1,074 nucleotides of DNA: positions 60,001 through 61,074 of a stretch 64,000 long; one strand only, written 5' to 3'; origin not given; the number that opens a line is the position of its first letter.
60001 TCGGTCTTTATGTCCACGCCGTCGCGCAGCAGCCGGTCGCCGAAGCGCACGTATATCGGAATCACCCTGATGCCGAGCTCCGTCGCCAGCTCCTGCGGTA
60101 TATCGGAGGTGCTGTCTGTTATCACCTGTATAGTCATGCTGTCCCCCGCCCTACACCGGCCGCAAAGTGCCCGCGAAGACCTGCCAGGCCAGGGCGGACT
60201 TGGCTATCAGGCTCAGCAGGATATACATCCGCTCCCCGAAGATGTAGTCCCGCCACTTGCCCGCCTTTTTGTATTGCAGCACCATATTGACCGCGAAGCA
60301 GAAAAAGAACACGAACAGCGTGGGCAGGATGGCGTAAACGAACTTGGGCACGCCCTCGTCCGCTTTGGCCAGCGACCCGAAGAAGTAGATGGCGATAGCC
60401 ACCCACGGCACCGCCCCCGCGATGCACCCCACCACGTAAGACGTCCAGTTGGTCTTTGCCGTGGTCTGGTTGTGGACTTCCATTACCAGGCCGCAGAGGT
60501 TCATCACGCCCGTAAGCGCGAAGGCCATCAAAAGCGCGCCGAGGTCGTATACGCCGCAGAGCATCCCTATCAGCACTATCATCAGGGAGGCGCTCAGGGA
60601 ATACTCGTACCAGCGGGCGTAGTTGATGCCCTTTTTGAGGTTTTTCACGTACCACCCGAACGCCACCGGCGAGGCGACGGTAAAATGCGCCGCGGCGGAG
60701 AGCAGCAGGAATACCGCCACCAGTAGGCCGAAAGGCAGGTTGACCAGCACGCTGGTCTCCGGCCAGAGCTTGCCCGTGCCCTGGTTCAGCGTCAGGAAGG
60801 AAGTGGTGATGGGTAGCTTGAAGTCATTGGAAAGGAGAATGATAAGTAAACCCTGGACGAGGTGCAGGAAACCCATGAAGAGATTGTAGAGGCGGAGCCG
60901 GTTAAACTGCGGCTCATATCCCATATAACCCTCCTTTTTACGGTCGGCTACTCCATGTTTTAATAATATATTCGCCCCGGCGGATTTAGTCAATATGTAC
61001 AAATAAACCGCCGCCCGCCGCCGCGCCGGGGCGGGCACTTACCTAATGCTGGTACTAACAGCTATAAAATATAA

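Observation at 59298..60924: Heliorhodopsin in a two-gene operon with a DegV fatty-acid-binding protein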

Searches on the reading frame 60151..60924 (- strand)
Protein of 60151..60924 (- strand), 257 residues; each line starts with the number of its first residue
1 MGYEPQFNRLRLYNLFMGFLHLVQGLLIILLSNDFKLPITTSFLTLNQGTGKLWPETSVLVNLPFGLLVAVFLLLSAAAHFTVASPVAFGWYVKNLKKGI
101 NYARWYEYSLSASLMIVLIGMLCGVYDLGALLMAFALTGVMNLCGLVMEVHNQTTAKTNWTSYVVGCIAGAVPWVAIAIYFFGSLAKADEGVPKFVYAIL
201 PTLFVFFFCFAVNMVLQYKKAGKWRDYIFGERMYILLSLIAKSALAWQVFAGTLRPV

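Call 3: search_protein_families(library=pfam, proteins=[window:60151-60924:-])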
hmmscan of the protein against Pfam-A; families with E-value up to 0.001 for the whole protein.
window:60151-60924:- (257 aa): 1 family
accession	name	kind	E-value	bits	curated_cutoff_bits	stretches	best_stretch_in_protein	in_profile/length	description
PF18761.7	Heliorhodopsin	-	7.6e-101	336.9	26.7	1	10-254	1-242/242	Heliorhodopsin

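Call 4: search_solved_structures(query=window:60151-60924:-, show_alignments=2)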
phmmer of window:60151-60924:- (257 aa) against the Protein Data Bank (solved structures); distinct sequences matched with E-value up to 0.001: 6.
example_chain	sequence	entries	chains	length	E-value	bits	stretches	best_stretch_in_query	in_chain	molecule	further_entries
6is6_A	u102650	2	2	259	1.1e-83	284.2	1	4-257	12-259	heliorhodopsin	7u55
7clj_A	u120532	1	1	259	2.5e-83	283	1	4-257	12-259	heliorhodopsin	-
9ljj_A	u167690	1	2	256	1.6e-59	204.9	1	8-256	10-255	Heliorhodopsin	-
6su3_X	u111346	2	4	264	1.8e-59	204.8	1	8-256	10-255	48C12 heliorhodopsin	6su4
6uh3_A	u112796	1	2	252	1e-58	202.3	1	8-254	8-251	Heliorhodopsin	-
9vfc_A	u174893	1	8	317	2e-43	152.2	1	11-256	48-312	heliorhodopsin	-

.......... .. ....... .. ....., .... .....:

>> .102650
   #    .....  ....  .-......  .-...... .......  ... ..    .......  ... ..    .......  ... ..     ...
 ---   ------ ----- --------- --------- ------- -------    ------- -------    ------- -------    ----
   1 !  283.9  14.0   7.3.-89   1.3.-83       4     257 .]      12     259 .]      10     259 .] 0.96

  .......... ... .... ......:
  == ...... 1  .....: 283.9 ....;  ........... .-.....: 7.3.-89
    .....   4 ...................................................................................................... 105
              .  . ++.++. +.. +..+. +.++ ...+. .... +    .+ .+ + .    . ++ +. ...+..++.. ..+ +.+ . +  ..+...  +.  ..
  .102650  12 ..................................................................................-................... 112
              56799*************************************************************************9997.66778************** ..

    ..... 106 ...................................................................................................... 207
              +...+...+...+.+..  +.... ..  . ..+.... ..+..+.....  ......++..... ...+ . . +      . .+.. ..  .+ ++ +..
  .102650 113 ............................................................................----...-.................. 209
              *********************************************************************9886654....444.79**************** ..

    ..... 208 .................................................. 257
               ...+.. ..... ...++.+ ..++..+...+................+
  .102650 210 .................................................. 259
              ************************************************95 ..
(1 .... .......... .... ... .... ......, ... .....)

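Call 6: find_encoding_contigs(protein=window:60151-60924:-, flank=10000, max_places=10)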
Protein window:60151-60924:- (257 aa): no gene with exactly this product is on record in the collection.

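Call 18: find_homologous_proteins(query=window:60151-60924:-)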
Query window:60151-60924:- (257 aa): 7993 proteins with E <= 0.001 among 8000 candidates; the best 120 are listed.
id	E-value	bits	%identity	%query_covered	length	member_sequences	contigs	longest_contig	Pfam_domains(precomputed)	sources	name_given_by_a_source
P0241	1.2e-165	568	100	100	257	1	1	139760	PF18761.8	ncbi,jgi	ncbi:MAG: heliorhodopsin HeR [Dehalococcoidales bacterium]|jgi:hypothetical protein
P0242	1.1e-146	505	88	100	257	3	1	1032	PF18761.8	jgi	jgi:hypothetical protein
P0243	1.8e-144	498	87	100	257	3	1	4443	PF18761.8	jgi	jgi:hypothetical protein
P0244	6.0e-144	496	86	100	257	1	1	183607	PF18761.8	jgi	jgi:hypothetical protein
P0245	7.1e-144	496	86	100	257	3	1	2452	PF18761.8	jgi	jgi:hypothetical protein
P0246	2.6e-143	494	84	100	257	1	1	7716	PF18761.8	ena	-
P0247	6.0e-143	493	85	100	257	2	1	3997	PF18761.8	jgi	jgi:hypothetical protein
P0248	1.4e-142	492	85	100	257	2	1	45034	PF18761.8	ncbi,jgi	jgi:hypothetical protein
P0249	2.3e-142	491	84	100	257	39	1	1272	PF18761.8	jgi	jgi:hypothetical protein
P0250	7.4e-142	490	85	100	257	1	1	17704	PF18761.8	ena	-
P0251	1.6e-141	488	84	100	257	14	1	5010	PF18761.8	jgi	-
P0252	2.3e-141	488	84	100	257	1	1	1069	PF18761.8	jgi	jgi:hypothetical protein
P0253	2.6e-141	488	83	100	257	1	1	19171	PF18761.8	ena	-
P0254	2.8e-141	488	84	100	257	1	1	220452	PF18761.8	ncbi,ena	-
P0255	2.8e-141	488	86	99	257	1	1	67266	PF18761.8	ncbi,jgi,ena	ncbi:MAG: heliorhodopsin HeR [Dehalococcoidales bacterium]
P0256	5.3e-141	487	86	100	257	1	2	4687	PF18761.8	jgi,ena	-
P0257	6.8e-141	486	85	100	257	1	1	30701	PF18761.8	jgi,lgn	jgi:hypothetical protein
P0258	3.0e-140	484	83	100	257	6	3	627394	PF18761.8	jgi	jgi:hypothetical protein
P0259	5.3e-140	483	82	100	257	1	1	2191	PF18761.8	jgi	jgi:hypothetical protein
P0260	6.7e-140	483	85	99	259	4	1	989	PF18761.8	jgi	jgi:hypothetical protein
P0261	8.7e-140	483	83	100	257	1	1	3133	PF18761.8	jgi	jgi:hypothetical protein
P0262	8.8e-140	483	83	100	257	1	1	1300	PF18761.8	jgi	jgi:hypothetical protein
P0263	1.5e-139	482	84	100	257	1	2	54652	PF18761.8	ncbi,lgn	-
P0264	3.6e-139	481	84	100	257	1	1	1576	PF18761.8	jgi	jgi:hypothetical protein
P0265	4.1e-139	481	83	100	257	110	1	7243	PF18761.8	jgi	-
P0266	6.6e-139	480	82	100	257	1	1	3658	PF18761.8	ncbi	ncbi:MAG: heliorhodopsin HeR [Dehalococcoidales bacterium]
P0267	7.1e-139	480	82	100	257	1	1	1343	PF18761.8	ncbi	-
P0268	1.1e-138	479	82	100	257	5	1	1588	PF18761.8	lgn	-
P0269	1.3e-138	479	82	100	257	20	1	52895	PF18761.8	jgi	jgi:hypothetical protein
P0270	2.1e-138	478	83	100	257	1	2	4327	PF18761.8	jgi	jgi:hypothetical protein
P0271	2.3e-138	478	83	100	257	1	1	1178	PF18761.8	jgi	jgi:hypothetical protein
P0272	4.0e-138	477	81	100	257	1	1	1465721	PF18761.8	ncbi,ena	-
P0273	6.9e-138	477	82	100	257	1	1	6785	PF18761.8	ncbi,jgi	jgi:hypothetical protein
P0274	1.1e-137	476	84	99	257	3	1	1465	PF18761.8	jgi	jgi:hypothetical protein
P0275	2.4e-137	475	82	100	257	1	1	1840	PF18761.8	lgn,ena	-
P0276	6.5e-137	473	82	100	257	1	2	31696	PF18761.8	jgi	jgi:hypothetical protein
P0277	1.4e-136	472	81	100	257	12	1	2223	PF18761.8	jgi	jgi:hypothetical protein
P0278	1.9e-136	472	82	100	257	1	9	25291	PF18761.8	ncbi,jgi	-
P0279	3.2e-136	471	82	100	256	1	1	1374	PF18761.8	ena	-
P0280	4.0e-136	471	80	100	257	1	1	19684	PF18761.8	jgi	jgi:hypothetical protein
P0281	2.8e-135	468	80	100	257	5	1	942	PF18761.8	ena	-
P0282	8.7e-135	466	81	100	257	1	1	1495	PF18761.8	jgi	jgi:hypothetical protein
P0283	1.5e-134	466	79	100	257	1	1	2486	PF18761.8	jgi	jgi:hypothetical protein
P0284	4.8e-134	464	81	100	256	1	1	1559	PF18761.8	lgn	-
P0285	1.8e-133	462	79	100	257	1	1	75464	PF18761.8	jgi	jgi:hypothetical protein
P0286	2.6e-133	462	81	100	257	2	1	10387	PF18761.8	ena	-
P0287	2.7e-133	462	79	100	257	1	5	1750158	PF18761.8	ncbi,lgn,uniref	ncbi:heliorhodopsin HeR [Dehalogenimonas sp. 4OHTPN]|uniref:Heliorhodopsin HeR n=1 Tax=Dehalogenimon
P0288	3.7e-133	461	85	95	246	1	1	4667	PF18761.8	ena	-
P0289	6.3e-133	460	79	100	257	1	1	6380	PF18761.8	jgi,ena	-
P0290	2.0e-132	459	79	100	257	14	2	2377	PF18761.8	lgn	-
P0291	2.5e-132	458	79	100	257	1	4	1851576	PF18761.8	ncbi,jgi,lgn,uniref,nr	ncbi:heliorhodopsin HeR [Dehalogenimonas alkenigignens]|jgi:hypothetical protein|uniref:Heliorhodops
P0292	6.4e-132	457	79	100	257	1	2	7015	PF18761.8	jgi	-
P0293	7.6e-132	457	79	100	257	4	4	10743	PF18761.8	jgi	jgi:hypothetical protein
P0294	7.7e-132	457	79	100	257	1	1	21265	PF18761.8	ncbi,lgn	-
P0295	1.2e-131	456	79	100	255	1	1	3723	PF18761.8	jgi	jgi:hypothetical protein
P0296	1.5e-131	456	77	100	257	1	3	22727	PF18761.8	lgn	-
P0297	1.5e-131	456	79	100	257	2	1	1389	PF18761.8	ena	-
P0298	1.7e-131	456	78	100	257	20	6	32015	PF18761.8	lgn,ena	-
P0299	1.8e-131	456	77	100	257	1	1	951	PF18761.8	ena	-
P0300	2.4e-131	455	79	100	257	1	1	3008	PF18761.8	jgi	jgi:hypothetical protein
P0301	2.5e-131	455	79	100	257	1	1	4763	PF18761.8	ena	-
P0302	3.2e-131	455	79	100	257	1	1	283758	PF18761.8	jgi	jgi:hypothetical protein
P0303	3.5e-131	455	79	100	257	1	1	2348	PF18761.8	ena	-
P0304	4.8e-131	454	78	100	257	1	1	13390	PF18761.8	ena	-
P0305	5.1e-131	454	78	100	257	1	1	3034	PF18761.8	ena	-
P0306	5.4e-131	454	77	100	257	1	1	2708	PF18761.8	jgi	jgi:hypothetical protein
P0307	6.9e-131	454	79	100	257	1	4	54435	PF18761.8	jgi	jgi:hypothetical protein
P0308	7.0e-131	454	77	100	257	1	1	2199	PF18761.8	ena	-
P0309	8.1e-131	453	78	100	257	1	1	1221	PF18761.8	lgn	-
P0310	1.2e-130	453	79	100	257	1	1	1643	PF18761.8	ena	-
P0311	1.2e-130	453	79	100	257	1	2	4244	PF18761.8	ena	-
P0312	1.2e-130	453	78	100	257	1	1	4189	PF18761.8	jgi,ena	-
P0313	1.4e-130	453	79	100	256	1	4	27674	PF18761.8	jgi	jgi:hypothetical protein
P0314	1.4e-130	453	78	100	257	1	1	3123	PF18761.8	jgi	-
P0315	1.6e-130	452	77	100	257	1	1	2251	PF18761.8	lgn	-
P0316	1.6e-130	452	78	100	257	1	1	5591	PF18761.8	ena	-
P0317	1.7e-130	452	79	100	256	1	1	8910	PF18761.8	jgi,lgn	jgi:hypothetical protein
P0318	1.7e-130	452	76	100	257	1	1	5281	PF18761.8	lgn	-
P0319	1.9e-130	452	78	100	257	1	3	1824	PF18761.8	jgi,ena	-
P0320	2.0e-130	452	78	100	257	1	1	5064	PF18761.8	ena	-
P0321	2.4e-130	452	78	100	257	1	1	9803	PF18761.8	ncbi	-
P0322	2.6e-130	452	79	100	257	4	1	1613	PF18761.8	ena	-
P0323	3.1e-130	452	77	100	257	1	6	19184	PF18761.8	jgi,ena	-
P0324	3.2e-130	451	79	100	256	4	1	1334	PF18761.8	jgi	jgi:hypothetical protein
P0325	3.2e-130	451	78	100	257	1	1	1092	PF18761.8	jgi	jgi:hypothetical protein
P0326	3.3e-130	451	77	100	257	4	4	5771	PF18761.8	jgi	jgi:hypothetical protein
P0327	3.3e-130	451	78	100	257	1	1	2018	PF18761.8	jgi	-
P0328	4.0e-130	451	77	100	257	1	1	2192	PF18761.8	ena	-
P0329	4.7e-130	451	79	100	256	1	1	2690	PF18761.8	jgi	jgi:hypothetical protein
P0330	6.7e-130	450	79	100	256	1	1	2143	PF18761.8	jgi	jgi:hypothetical protein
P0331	7.0e-130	450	78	100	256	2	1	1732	PF18761.8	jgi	jgi:hypothetical protein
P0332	7.2e-130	450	78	100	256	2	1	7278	PF18761.8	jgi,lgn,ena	-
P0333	9.9e-130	450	78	100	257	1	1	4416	PF18761.8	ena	-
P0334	1.0e-129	450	77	100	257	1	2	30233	PF18761.8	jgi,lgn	jgi:hypothetical protein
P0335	1.2e-129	450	77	100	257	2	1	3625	PF18761.8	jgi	jgi:hypothetical protein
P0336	1.3e-129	449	77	100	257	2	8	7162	PF18761.8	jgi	jgi:hypothetical protein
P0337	1.4e-129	449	77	100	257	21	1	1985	PF18761.8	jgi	jgi:hypothetical protein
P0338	1.5e-129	449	78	100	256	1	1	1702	PF18761.8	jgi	-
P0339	1.6e-129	449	77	100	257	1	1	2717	PF18761.8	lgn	-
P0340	1.8e-129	449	76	100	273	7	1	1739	PF18761.8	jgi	jgi:hypothetical protein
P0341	2.7e-129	448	78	100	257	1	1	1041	PF18761.8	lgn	-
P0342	2.9e-129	448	78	100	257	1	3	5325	PF18761.8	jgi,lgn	jgi:hypothetical protein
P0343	4.6e-129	448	77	100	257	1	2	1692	PF18761.8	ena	-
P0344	5.6e-129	447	77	100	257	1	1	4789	PF18761.8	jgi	jgi:hypothetical protein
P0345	6.8e-129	447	76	100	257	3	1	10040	PF18761.8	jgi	jgi:hypothetical protein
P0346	7.7e-129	447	78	100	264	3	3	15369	PF18761.8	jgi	jgi:hypothetical protein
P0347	7.8e-129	447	75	100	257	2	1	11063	PF18761.8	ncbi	-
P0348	7.9e-129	447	79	100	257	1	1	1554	PF18761.8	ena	-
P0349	9.6e-129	447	77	100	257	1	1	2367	PF18761.8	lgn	-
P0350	1.1e-128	446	77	100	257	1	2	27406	PF18761.8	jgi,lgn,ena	-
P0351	1.5e-128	446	77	100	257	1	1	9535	PF18761.8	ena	-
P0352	1.8e-128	446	77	100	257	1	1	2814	PF18761.8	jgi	jgi:hypothetical protein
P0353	1.8e-128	446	78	100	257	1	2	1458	PF18761.8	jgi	jgi:hypothetical protein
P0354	2.6e-128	445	77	100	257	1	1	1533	PF18761.8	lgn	-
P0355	2.8e-128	445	78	99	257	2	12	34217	PF18761.8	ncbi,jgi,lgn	jgi:hypothetical protein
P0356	3.7e-128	445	76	100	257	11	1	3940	PF18761.8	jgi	jgi:hypothetical protein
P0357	3.8e-128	445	77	99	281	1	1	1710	PF18761.8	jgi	jgi:hypothetical protein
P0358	5.3e-128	444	77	100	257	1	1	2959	PF18761.8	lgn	-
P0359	6.8e-128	444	76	100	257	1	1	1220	PF18761.8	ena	-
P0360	8.3e-128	444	76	100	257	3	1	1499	PF18761.8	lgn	-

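Call 42: find_related_loci(query=window:60151-60924:-, collection=metagenome_contigs, flank=5000)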
Query window:60151-60924:- (257 aa) in metagenome_contigs; peptide patterns used: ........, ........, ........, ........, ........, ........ (x = any residue, [..] = any of these).
600 stretches matched a pattern (row limit reached: there are more); 94 encode a relative of the query (tblastn E <= 1e-3); the best 80 are kept; 80 distinct loci.
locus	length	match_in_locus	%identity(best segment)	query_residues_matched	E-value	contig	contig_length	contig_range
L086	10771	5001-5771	84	1-257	1e-146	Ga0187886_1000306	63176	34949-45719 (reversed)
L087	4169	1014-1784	75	1-257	2e-132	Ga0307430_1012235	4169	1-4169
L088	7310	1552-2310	64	4-257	1e-103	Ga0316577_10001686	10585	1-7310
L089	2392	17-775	62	4-257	2e-105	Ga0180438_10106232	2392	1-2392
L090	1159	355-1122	60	1-257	4e-110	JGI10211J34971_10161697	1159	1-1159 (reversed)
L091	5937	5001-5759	63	4-256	2e-100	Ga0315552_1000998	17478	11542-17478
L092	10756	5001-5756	58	5-257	3e-100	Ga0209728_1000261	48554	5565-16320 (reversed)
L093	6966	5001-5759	60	4-257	1e-99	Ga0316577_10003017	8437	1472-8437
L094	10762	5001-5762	59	4-257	7e-100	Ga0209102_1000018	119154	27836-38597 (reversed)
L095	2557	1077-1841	56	1-256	5e-102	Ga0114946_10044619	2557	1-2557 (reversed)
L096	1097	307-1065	59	4-257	7e-107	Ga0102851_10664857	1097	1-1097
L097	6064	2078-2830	57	4-254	1e-97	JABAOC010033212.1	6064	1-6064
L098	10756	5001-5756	58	6-257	2e-97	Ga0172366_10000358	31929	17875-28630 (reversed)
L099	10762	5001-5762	59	4-257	9e-97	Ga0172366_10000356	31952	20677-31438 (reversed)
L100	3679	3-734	61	13-256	1e-97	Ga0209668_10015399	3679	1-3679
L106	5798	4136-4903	58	1-257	1e-93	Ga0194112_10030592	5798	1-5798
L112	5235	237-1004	57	1-257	2e-91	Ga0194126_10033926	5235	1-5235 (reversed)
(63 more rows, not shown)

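Call 44: find_encoding_contigs(protein=P0291, flank=6000, max_places=1)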
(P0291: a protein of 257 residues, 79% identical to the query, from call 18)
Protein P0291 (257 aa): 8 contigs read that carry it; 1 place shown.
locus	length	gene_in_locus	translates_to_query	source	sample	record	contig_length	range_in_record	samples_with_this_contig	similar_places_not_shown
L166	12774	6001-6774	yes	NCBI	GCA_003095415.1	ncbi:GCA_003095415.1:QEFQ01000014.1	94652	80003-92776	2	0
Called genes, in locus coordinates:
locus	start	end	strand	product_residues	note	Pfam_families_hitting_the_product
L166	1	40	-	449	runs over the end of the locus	PF21760:SecD_1st, PF22599:SecDF_P1_head (weak), PF02355:SecD_SecF_C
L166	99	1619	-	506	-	PF01743:PolyA_pol, PF12627:PolyA_pol_RNAbd, PF01966:HD (weak), PF13735:tRNA_NucTran2_2 (weak)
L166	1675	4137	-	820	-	PF17764:PriA_3primeBD, PF00270:DEAD, PF04851:ResIII, PF00271:Helicase_C, PF18074:PriA_C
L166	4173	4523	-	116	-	PF01245:Ribosomal_L19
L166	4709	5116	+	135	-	PF01475:FUR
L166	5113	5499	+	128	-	PF01050:MannoseP_isomer (weak), PF07883:Cupin_2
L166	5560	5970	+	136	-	PF09945:DUF2177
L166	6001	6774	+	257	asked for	PF18761:Heliorhodopsin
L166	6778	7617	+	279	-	PF02645:DegV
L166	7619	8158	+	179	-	-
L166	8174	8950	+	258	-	PF06966:DUF1295, PF02544:Steroid_dh (weak)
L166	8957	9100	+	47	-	-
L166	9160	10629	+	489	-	PF00890:FAD_binding_2 (faint), PF01134:GIDA (faint), PF01266:DAO (weak), PF07992:Pyr_redox_2, PF12831:FAD_oxidored, PF13738:Pyr_redox_3 (weak), PF00070:Pyr_redox, PF02852:Pyr_redox_dim, +3 more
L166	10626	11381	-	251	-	PF01746:tRNA_m1G_MT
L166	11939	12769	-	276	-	PF01887:SAM_HAT_N, PF20257:SAM_HAT_C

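Call 45: find_encoding_contigs(protein=P0244, flank=6000, max_places=1)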
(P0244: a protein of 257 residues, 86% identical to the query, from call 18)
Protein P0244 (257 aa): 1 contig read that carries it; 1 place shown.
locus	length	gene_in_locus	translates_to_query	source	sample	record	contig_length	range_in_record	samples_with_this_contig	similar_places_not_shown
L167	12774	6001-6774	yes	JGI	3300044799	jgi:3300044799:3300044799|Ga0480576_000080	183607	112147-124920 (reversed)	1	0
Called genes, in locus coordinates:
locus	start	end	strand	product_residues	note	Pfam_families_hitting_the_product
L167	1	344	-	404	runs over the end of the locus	PF02366:PMT, PF13231:PMT_2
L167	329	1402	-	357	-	PF00535:Glycos_transf_2, PF13641:Glyco_tranf_2_3, PF04138:GtrA_DPMS_TM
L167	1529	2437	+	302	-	PF01656:CbiA, PF13500:AAA_26 (weak), PF07085:DRTGG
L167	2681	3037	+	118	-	PF02675:AdoMet_dc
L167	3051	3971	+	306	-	PF17284:Spermine_synt_N, PF01564:Spermine_synth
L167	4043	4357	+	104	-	-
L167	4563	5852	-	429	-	PF07690:MFS_1, PF12832:MFS_1_like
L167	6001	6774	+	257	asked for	PF18761:Heliorhodopsin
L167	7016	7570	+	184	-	PF00857:Isochorismatase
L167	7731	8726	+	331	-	-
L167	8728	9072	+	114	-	PF03692:CxxCxxCC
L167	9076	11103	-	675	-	PF00933:Glyco_hydro_3, PF01915:Glyco_hydro_3_C, PF14310:Fn3-like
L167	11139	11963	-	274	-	PF00561:Abhydrolase_1, PF12146:Hydrolase_4, PF12697:Abhydrolase_6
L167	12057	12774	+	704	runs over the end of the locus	PF00724:Oxidored_FMN, PF01266:DAO (faint), PF13738:Pyr_redox_3 (faint), PF01494:FAD_binding_3 (faint), PF07992:Pyr_redox_2, PF12831:FAD_oxidored, PF13450:NAD_binding_8 (weak), PF00070:Pyr_redox, +1 more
